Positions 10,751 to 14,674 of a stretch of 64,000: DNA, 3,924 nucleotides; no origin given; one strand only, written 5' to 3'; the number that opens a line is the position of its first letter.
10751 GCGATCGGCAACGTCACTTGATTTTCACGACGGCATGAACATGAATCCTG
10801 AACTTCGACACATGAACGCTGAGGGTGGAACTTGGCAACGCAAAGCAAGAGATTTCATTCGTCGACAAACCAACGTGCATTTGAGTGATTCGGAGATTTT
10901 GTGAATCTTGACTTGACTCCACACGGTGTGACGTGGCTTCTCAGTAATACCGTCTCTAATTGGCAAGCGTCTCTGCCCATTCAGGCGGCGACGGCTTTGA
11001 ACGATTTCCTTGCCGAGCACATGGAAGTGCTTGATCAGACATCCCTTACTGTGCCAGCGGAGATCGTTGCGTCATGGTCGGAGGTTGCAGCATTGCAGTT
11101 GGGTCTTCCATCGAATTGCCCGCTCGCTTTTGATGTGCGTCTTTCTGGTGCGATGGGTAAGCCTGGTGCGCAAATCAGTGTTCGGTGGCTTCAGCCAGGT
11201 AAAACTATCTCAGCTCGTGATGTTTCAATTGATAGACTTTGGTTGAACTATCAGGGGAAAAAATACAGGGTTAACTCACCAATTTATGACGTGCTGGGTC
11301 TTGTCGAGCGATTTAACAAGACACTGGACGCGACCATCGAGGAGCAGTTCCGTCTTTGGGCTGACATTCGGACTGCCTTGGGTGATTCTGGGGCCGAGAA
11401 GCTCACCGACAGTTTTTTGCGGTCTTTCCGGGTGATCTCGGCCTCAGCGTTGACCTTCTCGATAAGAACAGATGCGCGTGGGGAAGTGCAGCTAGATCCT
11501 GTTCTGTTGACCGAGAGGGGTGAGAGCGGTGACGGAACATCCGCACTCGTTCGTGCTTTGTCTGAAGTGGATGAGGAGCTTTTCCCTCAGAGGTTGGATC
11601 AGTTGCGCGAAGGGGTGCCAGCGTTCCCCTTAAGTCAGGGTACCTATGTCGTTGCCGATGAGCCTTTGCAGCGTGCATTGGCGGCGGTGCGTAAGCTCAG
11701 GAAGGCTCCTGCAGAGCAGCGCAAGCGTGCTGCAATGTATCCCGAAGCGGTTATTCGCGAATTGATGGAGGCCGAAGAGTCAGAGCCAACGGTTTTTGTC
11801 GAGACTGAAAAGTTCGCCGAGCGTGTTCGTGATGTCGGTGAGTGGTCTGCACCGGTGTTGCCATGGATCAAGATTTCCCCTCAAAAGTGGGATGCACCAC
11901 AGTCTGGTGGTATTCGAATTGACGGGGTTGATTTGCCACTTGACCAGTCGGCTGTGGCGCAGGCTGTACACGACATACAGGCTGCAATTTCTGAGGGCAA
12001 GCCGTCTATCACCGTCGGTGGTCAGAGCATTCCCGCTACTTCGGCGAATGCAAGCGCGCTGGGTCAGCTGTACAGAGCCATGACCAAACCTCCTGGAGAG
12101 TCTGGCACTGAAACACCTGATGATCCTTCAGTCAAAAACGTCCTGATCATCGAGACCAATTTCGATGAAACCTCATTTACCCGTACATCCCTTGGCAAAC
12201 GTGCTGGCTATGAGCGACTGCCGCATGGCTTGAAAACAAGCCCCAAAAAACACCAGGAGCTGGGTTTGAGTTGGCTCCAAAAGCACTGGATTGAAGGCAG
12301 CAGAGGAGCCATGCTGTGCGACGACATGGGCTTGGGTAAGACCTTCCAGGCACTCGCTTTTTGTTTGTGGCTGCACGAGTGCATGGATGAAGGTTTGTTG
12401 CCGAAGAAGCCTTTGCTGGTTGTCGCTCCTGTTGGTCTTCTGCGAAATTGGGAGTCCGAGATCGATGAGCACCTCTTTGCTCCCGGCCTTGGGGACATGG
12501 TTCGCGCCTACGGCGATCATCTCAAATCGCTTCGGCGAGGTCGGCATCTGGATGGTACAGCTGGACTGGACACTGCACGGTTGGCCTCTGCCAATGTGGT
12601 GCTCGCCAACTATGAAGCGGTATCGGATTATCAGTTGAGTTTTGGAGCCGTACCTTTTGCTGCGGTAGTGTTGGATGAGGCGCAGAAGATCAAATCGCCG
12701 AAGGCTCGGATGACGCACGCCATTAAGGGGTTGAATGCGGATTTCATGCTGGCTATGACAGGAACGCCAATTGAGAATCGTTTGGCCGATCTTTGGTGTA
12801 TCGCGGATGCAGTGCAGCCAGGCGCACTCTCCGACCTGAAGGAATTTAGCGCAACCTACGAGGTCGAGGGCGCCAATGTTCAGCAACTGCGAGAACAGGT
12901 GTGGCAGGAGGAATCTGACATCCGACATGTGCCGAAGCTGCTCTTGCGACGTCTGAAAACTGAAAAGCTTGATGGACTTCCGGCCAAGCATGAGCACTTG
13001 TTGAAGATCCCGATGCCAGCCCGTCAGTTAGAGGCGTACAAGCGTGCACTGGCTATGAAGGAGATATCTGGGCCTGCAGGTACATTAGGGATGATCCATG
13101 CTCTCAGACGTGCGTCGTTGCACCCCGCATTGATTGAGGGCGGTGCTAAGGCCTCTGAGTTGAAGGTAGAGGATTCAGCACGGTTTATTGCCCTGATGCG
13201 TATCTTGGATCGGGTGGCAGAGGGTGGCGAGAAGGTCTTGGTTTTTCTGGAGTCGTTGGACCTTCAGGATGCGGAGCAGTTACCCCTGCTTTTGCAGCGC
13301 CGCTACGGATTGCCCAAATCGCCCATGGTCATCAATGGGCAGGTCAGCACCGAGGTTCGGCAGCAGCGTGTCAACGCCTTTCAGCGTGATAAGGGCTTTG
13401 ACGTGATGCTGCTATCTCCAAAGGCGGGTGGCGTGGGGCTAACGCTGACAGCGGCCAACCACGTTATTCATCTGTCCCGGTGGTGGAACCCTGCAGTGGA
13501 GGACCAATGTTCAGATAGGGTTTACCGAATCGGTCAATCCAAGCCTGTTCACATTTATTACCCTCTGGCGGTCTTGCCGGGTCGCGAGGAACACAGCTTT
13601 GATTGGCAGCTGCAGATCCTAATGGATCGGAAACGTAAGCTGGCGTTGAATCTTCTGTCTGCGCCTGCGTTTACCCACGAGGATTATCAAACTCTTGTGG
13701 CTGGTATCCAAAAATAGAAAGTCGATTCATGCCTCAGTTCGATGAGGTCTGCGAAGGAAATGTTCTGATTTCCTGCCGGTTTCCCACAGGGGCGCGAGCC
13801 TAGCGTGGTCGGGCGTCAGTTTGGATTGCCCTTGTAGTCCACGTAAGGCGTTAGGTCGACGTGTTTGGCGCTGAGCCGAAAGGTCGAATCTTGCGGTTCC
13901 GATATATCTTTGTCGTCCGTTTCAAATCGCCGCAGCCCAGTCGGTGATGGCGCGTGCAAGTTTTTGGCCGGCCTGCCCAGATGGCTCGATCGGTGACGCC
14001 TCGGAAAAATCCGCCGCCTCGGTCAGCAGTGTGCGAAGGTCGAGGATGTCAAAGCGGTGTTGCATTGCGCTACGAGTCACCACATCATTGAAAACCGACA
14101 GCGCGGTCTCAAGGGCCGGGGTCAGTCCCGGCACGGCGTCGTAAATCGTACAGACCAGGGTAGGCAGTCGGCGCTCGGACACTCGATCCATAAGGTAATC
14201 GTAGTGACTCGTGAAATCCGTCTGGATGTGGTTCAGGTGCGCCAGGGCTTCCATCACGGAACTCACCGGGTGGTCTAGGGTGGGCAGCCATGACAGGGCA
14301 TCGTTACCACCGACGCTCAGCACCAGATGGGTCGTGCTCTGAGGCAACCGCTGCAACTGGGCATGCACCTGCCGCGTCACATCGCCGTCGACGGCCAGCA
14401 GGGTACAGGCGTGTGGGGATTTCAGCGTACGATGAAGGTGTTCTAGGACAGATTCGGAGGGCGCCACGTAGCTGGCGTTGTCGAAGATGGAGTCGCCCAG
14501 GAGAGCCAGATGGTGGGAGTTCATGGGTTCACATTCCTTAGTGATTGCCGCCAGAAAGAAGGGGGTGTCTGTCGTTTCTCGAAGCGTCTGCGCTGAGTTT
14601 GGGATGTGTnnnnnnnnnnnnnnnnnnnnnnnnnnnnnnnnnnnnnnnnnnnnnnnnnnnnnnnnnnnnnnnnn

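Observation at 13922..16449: WYL-regulator operon with a DUF1810 fusion protein and an SGNH-like protein, next to Zorya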

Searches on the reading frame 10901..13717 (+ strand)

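Call 3: search_protein_families(library=pfam, proteins=[window:10901-13717:+], max_evalue=0.01)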
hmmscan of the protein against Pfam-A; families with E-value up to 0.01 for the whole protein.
window:10901-13717:+ (938 aa): 3 families
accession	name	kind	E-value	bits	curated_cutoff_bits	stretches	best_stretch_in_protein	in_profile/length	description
PF00176.29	SNF2-rel_dom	-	3.2e-44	151.6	24.9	1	451-723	1-259/290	SNF2-related domain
PF00271.37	Helicase_C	-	1.3e-15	58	23.5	1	764-878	5-110/110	Helicase conserved C-terminal domain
PF04851.21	ResIII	-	0.0001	22.7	22.5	1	447-624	3-163/164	Type III restriction enzyme, res subunit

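Call 5: search_protein_families(library=padloc, proteins=[window:10901-13717:+], max_evalue=0.01)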
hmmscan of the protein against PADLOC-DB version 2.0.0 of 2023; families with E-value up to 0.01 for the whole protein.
window:10901-13717:+ (938 aa): 30 families (the best 25 are shown)
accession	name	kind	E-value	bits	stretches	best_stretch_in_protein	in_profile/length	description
PDLC00634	ZorD1|ZorD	-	8.5e-271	899.5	1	18-935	40-985/1208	"SWI2/SNF2 helicase, Mrr-like nuclease"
PDLC00629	ZorD1|ZorD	-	8e-269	892.7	1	24-933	48-969/1012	"SWI2/SNF2 helicase, Mrr-like nuclease"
PDLC00631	ZorD1|ZorD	-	2.6e-181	602.9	1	30-933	32-924/1071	"SWI2/SNF2 helicase, Mrr-like nuclease"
PDLC00632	ZorD1|ZorD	-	4.7e-136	453.3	2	297-921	424-1082/1101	"SWI2/SNF2 helicase, Mrr-like nuclease"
PDLC00633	ZorD1|ZorD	-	2e-128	427.9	1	300-918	294-884/908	"SWI2/SNF2 helicase, Mrr-like nuclease"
PDLC00627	ZorD1|ZorD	-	1.2e-111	372.4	2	560-915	602-985/1006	"SWI2/SNF2 helicase, Mrr-like nuclease"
PDLC00628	ZorD1|ZorD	-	3.7e-89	297.8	1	412-900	476-954/1171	"SWI2/SNF2 helicase, Mrr-like nuclease"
PDLC02854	DpdE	-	2e-79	265.7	1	364-935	491-1079/1083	DpdE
PDLC00630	ZorD1|ZorD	-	1.7e-75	253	2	564-914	268-642/817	"SWI2/SNF2 helicase, Mrr-like nuclease"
PDLC02842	DpdE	-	8.6e-67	223.7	1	439-920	693-1152/1176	DpdE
PDLC02849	DpdE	-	1.4e-56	190.2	1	440-921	393-835/857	DpdE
PDLC02850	DpdE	-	1.4e-56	190.1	1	441-890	798-1219/1282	DpdE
PDLC02845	DpdE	-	1.1e-52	177.2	1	441-921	837-1275/1293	DpdE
PDLC02851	DpdE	-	4.9e-44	148.4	1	441-887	591-1009/1055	DpdE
PDLC02848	DpdE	-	2.2e-28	96.7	1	441-783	350-670/856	DpdE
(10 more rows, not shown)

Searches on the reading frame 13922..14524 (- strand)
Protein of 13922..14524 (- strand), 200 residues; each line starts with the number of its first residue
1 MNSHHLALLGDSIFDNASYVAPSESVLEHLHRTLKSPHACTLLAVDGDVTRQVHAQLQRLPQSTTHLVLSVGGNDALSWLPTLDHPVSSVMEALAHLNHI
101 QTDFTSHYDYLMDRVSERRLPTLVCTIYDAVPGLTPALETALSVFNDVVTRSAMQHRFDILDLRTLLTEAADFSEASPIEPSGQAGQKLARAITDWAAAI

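Call 3: search_protein_families(library=pfam, proteins=[window:13922-14524:-], max_evalue=0.01)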
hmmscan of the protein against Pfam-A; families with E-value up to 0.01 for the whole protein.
window:13922-14524:- (200 aa): 1 family
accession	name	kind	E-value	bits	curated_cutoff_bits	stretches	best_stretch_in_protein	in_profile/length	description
PF13472.12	Lipase_GDSL_2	-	1.8e-08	35.5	32.9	1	8-172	1-158/178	GDSL-like Lipase/Acylhydrolase family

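Call 5: search_protein_families(library=padloc, proteins=[window:13922-14524:-], max_evalue=0.01)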
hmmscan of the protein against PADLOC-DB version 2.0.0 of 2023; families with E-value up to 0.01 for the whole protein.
window:13922-14524:- (200 aa): 0 families

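Call 10: search_protein_families(library=ncbifam, proteins=[window:13922-14524:-], max_evalue=0.01)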
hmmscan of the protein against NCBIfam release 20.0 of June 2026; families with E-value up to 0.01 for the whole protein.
window:13922-14524:- (200 aa): 0 families
